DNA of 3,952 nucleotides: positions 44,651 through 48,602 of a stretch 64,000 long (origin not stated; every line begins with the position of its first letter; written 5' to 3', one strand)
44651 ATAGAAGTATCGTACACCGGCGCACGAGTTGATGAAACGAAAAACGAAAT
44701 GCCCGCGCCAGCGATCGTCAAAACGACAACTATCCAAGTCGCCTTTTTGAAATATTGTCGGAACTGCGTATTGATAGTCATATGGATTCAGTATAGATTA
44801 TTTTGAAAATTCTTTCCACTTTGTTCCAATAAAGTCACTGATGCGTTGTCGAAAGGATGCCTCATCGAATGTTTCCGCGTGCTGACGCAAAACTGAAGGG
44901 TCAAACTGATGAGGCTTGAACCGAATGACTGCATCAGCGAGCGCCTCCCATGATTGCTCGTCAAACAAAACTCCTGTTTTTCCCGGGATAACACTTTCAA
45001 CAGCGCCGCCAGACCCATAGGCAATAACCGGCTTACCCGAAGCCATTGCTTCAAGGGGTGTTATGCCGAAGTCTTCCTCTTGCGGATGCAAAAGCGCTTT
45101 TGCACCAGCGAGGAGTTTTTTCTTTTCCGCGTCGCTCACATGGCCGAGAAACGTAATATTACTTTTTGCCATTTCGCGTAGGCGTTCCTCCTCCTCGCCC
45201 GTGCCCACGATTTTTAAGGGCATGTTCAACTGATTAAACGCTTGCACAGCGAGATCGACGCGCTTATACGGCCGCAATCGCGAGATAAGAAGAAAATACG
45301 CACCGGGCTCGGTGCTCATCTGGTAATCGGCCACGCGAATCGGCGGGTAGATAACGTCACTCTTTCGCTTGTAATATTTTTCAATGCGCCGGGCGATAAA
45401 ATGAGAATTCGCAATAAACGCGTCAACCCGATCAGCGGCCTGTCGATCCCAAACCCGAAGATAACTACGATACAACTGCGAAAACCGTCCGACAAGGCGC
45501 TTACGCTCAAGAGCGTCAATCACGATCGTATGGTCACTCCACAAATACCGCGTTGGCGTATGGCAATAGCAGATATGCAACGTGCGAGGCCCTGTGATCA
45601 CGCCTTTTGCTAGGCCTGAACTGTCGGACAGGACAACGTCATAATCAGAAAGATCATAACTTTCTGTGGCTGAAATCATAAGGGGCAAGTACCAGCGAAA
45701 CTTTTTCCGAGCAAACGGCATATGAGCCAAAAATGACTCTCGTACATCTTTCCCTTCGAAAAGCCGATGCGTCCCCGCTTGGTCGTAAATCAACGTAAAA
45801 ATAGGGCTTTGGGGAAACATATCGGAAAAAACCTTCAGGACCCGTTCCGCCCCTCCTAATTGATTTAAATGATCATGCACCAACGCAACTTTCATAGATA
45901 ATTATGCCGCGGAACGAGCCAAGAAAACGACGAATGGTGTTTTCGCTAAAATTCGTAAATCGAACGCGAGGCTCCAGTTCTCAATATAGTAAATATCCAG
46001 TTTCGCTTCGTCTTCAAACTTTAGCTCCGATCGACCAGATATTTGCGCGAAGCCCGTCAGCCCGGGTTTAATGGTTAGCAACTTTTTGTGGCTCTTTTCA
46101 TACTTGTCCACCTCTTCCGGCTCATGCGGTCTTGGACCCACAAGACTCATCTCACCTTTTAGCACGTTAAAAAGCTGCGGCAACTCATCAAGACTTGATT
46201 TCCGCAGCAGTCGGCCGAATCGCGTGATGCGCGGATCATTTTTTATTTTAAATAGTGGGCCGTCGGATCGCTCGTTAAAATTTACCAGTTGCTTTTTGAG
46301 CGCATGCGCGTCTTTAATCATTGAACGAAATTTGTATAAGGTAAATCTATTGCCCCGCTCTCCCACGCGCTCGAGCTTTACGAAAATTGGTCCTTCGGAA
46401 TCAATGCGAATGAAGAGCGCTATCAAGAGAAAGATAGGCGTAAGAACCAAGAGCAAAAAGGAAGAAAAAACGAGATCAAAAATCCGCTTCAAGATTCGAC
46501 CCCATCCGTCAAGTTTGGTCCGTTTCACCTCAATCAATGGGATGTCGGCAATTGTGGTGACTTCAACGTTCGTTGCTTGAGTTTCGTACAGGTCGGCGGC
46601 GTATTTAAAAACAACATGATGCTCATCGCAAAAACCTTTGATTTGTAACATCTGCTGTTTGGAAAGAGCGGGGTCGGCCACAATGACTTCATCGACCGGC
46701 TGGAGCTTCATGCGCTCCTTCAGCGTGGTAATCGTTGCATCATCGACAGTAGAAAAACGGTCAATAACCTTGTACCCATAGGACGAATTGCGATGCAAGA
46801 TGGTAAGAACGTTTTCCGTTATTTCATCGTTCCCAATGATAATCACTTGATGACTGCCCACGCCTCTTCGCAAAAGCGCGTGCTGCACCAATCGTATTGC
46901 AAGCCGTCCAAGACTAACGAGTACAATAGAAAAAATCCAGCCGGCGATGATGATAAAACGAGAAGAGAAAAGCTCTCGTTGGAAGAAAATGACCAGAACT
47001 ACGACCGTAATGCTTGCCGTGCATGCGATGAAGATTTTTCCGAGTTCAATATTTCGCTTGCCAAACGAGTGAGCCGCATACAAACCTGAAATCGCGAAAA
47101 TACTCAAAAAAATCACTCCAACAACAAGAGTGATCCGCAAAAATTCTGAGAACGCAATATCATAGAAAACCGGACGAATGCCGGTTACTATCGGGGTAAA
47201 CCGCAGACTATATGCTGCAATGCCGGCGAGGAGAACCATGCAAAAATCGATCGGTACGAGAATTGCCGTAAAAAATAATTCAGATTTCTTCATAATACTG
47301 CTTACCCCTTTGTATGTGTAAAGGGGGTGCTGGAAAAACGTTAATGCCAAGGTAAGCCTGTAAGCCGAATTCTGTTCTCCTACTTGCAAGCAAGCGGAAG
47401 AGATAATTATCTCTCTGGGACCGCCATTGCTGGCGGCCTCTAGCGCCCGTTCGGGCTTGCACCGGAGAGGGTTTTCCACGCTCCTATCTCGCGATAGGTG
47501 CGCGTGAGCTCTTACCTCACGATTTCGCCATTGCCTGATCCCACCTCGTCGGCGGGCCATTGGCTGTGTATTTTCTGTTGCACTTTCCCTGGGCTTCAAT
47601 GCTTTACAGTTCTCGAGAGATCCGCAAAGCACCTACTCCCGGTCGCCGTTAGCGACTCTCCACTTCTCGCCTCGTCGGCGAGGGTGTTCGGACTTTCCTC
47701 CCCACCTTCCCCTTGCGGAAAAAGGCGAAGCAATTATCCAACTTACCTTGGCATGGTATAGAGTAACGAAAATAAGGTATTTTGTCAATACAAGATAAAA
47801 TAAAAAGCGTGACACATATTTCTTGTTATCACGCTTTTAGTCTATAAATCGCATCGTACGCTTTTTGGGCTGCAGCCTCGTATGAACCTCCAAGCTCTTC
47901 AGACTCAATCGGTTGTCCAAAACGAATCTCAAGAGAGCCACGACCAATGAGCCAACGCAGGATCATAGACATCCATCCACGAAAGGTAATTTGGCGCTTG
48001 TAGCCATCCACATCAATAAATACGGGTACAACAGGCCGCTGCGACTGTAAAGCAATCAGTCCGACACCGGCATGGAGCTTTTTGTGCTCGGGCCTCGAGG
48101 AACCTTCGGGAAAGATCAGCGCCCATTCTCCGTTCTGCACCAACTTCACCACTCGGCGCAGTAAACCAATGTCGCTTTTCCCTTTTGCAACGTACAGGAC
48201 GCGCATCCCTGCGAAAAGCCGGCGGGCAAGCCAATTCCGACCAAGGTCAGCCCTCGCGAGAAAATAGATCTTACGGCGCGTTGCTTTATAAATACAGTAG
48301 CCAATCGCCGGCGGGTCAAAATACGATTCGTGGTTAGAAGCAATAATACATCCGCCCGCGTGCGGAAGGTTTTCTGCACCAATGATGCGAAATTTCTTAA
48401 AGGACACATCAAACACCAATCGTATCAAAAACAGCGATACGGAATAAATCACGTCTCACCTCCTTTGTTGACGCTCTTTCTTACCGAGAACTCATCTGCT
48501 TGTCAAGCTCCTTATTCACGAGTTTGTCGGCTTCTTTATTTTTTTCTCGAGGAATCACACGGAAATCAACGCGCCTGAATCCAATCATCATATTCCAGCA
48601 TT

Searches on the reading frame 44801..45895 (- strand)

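Call 69: search_protein_families(library=pfam, proteins=[window:44801-45895:-], max_evalue=0.00001)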
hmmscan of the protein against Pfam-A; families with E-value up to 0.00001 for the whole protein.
window:44801-45895:- (365 aa): 3 families
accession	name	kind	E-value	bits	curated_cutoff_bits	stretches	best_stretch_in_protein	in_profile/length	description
PF00534.26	Glycos_transf_1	-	7.2e-31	107.5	26.4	1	198-327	15-156/172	Glycosyl transferases group 1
PF13692.12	Glyco_trans_1_4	-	7.9e-25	88.2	27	1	201-325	4-138/142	Glycosyl transferases group 1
PF13439.12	Glyco_transf_4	-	1.9e-11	44.7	28.5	1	14-187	2-167/170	Glycosyltransferase Family 4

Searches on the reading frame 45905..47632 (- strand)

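Call 69: search_protein_families(library=pfam, proteins=[window:45905-47632:-], max_evalue=0.00001)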
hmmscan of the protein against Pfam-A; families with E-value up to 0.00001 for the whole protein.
window:45905-47632:- (576 aa): 2 families
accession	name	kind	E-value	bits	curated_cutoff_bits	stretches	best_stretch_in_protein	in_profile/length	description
PF02397.22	Bac_transf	-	3.2e-67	226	27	1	382-570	1-178/179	Bacterial sugar transferase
PF13727.12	CoA_binding_3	-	6.6e-08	33.2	25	1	181-308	2-137/175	CoA-binding domain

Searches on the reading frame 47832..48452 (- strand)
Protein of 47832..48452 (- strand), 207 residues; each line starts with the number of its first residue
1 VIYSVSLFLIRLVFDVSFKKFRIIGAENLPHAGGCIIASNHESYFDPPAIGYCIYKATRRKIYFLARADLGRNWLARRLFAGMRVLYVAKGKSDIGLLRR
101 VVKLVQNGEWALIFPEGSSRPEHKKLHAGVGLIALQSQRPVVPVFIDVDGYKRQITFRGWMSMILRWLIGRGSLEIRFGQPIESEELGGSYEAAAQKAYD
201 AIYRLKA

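Call 69: search_protein_families(library=pfam, proteins=[window:47832-48452:-], max_evalue=0.00001)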
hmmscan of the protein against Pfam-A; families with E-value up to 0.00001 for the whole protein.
window:47832-48452:- (207 aa): 1 family
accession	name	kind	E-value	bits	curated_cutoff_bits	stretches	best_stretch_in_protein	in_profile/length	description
PF01553.26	Acyltransferase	-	5.9e-22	78.3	23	1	21-146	2-131/132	Acyltransferase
